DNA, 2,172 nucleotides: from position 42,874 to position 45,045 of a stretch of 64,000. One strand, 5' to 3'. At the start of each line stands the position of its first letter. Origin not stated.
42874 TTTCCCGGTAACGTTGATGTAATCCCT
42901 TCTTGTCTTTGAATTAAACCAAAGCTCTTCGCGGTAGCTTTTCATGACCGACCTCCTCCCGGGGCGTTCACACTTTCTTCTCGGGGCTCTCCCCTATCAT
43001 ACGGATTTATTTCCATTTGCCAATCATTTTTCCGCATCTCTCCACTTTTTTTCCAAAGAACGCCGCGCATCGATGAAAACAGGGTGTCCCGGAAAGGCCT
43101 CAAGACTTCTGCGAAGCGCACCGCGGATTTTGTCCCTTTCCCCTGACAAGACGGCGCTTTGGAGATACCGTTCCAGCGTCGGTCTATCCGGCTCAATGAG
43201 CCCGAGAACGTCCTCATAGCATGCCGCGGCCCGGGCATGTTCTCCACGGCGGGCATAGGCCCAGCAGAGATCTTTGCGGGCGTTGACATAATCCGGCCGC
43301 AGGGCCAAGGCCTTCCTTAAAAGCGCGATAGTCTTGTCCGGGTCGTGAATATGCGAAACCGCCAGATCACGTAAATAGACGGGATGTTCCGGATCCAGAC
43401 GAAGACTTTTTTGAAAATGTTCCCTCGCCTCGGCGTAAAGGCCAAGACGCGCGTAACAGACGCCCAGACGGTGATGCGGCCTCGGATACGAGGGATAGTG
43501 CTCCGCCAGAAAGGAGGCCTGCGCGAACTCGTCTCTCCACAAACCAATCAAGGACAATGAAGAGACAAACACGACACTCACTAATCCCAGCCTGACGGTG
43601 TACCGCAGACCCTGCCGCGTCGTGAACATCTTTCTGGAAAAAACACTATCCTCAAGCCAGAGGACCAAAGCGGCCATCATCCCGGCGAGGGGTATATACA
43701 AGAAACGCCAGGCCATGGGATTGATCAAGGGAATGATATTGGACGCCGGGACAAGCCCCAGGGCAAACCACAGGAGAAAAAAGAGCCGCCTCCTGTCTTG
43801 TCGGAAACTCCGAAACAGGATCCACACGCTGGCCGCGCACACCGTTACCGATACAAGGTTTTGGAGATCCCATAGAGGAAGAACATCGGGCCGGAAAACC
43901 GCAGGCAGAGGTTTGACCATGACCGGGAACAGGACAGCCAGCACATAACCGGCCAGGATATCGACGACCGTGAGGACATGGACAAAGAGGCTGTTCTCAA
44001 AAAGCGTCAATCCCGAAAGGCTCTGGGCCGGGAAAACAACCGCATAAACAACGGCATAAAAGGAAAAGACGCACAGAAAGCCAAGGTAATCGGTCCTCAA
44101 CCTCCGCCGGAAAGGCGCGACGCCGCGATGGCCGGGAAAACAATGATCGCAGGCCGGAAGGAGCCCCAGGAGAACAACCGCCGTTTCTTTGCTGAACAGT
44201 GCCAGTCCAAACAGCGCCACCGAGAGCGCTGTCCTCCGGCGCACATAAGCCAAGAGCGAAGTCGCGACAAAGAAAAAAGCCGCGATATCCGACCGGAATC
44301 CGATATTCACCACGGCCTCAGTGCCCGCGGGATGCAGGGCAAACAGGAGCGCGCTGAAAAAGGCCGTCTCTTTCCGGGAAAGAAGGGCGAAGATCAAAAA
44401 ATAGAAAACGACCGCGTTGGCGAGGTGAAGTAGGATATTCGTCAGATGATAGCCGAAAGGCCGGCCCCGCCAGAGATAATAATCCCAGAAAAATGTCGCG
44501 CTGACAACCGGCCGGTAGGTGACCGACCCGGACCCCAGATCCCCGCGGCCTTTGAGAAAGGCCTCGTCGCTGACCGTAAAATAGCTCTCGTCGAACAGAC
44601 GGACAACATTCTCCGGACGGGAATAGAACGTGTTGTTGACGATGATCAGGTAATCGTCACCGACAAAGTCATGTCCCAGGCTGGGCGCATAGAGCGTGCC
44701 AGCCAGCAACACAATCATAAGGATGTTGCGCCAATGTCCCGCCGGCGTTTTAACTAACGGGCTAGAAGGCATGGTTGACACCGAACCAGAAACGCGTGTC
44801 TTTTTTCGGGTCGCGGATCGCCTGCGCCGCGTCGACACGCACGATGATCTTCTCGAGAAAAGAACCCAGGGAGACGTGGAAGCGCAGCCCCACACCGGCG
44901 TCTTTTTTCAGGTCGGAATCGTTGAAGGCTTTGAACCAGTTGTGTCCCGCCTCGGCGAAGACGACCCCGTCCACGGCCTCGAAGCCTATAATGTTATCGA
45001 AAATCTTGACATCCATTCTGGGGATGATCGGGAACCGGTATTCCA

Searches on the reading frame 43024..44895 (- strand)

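Call 5: search_protein_families(library=pfam, proteins=[window:43024-44895:-], max_evalue=0.01)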
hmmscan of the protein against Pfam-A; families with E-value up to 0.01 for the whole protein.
window:43024-44895:- (623 aa): 15 families
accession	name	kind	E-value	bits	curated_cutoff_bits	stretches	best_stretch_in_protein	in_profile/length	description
PF00515.34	TPR_1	-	3.3e-13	49.3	27.8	1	474-504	4-34/34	Tetratricopeptide repeat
PF07719.23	TPR_2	-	4.6e-13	48.6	27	1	473-504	3-34/34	Tetratricopeptide repeat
PF14559.12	TPR_19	-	4.5e-11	43.3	25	1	518-563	6-51/68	Tetratricopeptide repeat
PF13428.12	TPR_14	-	2e-10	40.7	23.5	1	472-512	2-42/44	Tetratricopeptide repeat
PF13424.12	TPR_12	-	3.9e-10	40.2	30.1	2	474-532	6-74/77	Tetratricopeptide repeat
PF13432.12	TPR_16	-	2.6e-08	34.6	32.7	1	465-505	25-65/65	Tetratricopeptide repeat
PF13181.12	TPR_8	-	4.8e-08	33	25.7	1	474-504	4-34/34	Tetratricopeptide repeat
PF13431.12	TPR_17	-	4e-07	30.2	24.4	0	465-492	7-34/34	Tetratricopeptide repeat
PF13176.12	TPR_7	-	1.2e-06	28.5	27.9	0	475-505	3-35/36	Tetratricopeptide repeat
PF13414.12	TPR_11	-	4e-06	26.9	26.8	0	481-511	4-34/42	TPR repeat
PF13371.12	TPR_9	-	8.4e-05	22.9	35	0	517-576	9-67/73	Tetratricopeptide repeat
PF07721.20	TPR_4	-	9.8e-05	23.1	27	0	471-495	1-25/26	Tetratricopeptide repeat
PF13174.12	TPR_6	-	0.00012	22.9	26.3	0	476-503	5-32/33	Tetratricopeptide repeat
PF23914.1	TPR_CcmH_CycH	-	0.0052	17.1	42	1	477-572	56-156/158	Cytochrome c-type biogenesis protein H TPR domain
PF13374.12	TPR_10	-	0.0062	17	27.5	0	475-499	6-30/42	Tetratricopeptide repeat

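Call 6: search_protein_families(library=ncbifam, proteins=[window:43024-44895:-], max_evalue=0.01)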
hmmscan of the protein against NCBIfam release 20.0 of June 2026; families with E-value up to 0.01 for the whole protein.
window:43024-44895:- (623 aa): 9 families
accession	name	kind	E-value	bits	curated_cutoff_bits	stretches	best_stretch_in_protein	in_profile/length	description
NF040959.1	MamA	equivalog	2.3e-10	40.2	200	1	469-564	103-200/204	magnetosome protein MamA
TIGR02917.1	PEP_TPR_lipo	equivalog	6e-10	37.7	312.2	1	460-562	454-558/899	XrtA/PEP-CTERM system TPR-repeat protein PrsT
TIGR02521.1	type_IV_pilW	equivalog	1e-08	35.1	154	1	457-518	122-182/234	type IV pilus biogenesis/stability protein PilW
NF033762.1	social_mot_Tgl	equivalog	1.3e-05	24.7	225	1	474-564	34-127/252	social motility TPR repeat lipoprotein Tgl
NF046093.1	AZOBR_p60025_fam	subfamily_domain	1.9e-05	24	150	1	142-243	105-204/232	AZOBR_p60025 family cell surface glycopolymer formation protein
NF047558.1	TPR_END_plus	domain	0.00012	22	32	0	477-504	5-32/56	TPR end-of-group domain-containing protein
NF052415.1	T3SS_chap_SctY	equivalog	0.0023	18.4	70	0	517-567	20-70/106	type III secretion apparatus assembly chaperone SctY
NF041554.1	SA1362_fam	subfamily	0.0055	16.8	42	0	46-70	19-43/70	SA1362 family protein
TIGR03939.1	PGA_TPR_OMP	equivalog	0.008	14.4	366.65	0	450-579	62-196/800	poly-beta-1,6 N-acetyl-D-glucosamine export porin PgaA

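Call 59: search_protein_families(library=pfam, proteins=[window:43024-44772:-], max_evalue=0.1)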
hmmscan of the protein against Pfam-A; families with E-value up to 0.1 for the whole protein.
window:43024-44772:- (582 aa): 15 families
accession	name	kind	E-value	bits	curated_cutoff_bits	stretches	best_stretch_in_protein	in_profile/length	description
PF00515.34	TPR_1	-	2.6e-13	49.6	27.8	1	433-463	4-34/34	Tetratricopeptide repeat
PF07719.23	TPR_2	-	3.5e-13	49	27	1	432-463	3-34/34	Tetratricopeptide repeat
PF14559.12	TPR_19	-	3.7e-11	43.6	25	2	477-522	6-51/68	Tetratricopeptide repeat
PF13428.12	TPR_14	-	1.3e-10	41.3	23.5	1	431-471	2-42/44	Tetratricopeptide repeat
PF13424.12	TPR_12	-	1.7e-10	41.4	30.1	3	433-491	6-74/77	Tetratricopeptide repeat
PF13432.12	TPR_16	-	2.1e-08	34.9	32.7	2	424-464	25-65/65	Tetratricopeptide repeat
PF13181.12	TPR_8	-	3.7e-08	33.3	25.7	1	433-463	4-34/34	Tetratricopeptide repeat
PF13431.12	TPR_17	-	3e-07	30.6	24.4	0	424-451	7-34/34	Tetratricopeptide repeat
PF13176.12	TPR_7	-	9.8e-07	28.8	27.9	1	434-464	3-35/36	Tetratricopeptide repeat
PF13414.12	TPR_11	-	2.9e-06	27.3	26.8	0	440-470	4-34/42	TPR repeat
PF13371.12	TPR_9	-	6.4e-05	23.3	35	1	476-535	9-67/73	Tetratricopeptide repeat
PF07721.20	TPR_4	-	7.8e-05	23.4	27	0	430-454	1-25/26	Tetratricopeptide repeat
PF13174.12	TPR_6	-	9e-05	23.3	26.3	1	435-462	5-32/33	Tetratricopeptide repeat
PF23914.1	TPR_CcmH_CycH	-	0.0047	17.2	42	1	436-531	56-156/158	Cytochrome c-type biogenesis protein H TPR domain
PF13374.12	TPR_10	-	0.0051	17.2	27.5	0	434-458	6-30/42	Tetratricopeptide repeat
